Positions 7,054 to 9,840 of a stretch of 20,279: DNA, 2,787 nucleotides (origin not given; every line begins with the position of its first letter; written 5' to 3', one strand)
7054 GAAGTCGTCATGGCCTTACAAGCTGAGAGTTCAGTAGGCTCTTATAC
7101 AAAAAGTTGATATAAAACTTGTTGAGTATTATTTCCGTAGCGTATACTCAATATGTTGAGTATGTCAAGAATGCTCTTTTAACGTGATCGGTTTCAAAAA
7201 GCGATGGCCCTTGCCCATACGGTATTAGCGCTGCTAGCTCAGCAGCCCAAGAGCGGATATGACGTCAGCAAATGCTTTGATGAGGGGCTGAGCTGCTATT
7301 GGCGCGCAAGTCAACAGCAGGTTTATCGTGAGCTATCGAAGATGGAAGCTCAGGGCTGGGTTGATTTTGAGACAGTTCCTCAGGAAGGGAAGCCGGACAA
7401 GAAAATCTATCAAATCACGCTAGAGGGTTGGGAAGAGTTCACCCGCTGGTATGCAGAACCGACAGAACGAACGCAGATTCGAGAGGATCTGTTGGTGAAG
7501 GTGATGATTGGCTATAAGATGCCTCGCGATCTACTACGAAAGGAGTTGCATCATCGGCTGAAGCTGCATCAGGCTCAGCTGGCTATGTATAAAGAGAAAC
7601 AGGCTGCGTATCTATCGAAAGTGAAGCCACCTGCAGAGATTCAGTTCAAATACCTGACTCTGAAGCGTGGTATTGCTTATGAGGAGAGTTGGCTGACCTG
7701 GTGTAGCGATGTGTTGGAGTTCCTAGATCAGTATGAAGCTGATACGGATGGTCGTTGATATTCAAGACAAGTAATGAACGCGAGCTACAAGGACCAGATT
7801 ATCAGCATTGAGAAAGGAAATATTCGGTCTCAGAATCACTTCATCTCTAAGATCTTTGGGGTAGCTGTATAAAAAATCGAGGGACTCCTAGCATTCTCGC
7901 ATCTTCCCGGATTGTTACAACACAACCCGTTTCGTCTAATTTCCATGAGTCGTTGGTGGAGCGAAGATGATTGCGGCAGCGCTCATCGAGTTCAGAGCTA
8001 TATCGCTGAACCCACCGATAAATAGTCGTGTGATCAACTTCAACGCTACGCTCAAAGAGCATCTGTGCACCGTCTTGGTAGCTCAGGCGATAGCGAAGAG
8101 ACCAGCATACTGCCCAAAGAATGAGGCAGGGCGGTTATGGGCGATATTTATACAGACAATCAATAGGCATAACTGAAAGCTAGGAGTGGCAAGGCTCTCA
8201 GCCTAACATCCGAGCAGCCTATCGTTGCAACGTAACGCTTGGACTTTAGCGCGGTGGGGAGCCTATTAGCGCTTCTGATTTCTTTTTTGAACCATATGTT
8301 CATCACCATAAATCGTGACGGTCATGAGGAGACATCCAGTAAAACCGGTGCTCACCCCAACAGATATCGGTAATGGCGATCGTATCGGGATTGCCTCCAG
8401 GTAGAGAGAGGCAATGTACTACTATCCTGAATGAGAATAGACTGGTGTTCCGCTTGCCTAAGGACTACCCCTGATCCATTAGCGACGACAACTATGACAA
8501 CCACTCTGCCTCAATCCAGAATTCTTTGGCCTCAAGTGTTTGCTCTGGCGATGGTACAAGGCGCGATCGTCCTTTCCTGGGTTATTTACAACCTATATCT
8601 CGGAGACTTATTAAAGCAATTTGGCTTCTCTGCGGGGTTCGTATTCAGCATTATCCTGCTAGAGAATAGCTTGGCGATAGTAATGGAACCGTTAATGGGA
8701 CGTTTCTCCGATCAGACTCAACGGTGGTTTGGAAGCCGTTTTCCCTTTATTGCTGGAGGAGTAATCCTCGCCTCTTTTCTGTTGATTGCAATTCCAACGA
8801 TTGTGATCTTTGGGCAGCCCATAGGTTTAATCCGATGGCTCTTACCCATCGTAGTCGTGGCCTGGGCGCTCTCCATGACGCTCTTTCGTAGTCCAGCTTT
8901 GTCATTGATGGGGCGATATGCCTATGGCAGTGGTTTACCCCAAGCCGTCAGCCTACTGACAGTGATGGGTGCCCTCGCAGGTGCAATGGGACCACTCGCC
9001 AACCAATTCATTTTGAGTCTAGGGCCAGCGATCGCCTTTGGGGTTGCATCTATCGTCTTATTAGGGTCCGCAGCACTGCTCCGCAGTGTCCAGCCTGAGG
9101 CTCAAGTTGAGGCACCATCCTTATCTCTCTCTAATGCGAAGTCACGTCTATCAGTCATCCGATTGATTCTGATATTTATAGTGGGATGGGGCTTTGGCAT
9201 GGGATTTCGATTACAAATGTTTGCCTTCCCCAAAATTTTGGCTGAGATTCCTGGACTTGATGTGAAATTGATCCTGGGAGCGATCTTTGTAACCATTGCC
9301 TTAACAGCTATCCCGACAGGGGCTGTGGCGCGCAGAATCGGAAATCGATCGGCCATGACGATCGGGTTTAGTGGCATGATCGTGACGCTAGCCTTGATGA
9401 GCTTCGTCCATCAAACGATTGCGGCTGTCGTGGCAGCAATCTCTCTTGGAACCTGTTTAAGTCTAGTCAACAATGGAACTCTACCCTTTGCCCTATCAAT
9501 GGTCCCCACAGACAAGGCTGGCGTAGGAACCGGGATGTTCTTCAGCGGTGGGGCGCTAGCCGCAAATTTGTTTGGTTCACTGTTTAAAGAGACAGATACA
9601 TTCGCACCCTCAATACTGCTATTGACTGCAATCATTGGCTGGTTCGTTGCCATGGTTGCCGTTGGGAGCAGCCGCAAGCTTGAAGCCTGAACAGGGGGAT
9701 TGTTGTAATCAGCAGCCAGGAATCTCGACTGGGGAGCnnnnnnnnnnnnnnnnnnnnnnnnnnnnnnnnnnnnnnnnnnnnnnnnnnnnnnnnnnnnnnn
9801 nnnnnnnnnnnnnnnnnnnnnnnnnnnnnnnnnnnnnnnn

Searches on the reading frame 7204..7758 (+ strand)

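Call 9: search_protein_families(library=pfam, proteins=[window:7204-7758:+], max_evalue=0.01)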
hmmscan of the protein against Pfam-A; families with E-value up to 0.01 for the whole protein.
window:7204-7758:+ (184 aa): 4 families
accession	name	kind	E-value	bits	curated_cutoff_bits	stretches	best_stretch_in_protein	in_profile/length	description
PF10400.15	Vir_act_alpha_C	-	2.2e-19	70.3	22.4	1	92-174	1-77/78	Virulence activator alpha C-term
PF03551.20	PadR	-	9e-14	51.7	27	1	7-80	1-74/75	Transcriptional regulator PadR-like family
PF13601.12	HTH_34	-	0.0019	18.7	27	1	34-82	25-72/80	Winged helix DNA-binding domain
PF06841.18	Phage_T4_gp19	-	0.0034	17.7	28.2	0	137-173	39-75/134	T4-like virus tail tube protein gp19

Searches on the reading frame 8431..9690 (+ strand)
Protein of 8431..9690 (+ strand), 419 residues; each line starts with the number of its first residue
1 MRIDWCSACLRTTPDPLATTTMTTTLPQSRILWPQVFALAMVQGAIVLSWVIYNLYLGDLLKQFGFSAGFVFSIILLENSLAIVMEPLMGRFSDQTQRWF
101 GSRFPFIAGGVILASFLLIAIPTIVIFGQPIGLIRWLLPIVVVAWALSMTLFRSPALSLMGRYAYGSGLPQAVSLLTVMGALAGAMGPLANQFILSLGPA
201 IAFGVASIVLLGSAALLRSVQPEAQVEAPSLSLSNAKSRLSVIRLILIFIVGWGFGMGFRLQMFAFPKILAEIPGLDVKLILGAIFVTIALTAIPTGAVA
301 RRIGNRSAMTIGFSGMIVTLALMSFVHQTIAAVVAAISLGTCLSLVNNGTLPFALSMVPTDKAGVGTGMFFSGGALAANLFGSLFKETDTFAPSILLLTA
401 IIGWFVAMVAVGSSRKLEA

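Call 9: search_protein_families(library=pfam, proteins=[window:8431-9690:+], max_evalue=0.01)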
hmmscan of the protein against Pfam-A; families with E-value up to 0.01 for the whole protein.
window:8431-9690:+ (419 aa): 1 family
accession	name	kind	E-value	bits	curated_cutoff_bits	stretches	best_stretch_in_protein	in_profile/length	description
PF07690.21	MFS_1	-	3.5e-16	59.5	33.4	1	40-378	2-343/347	Major Facilitator Superfamily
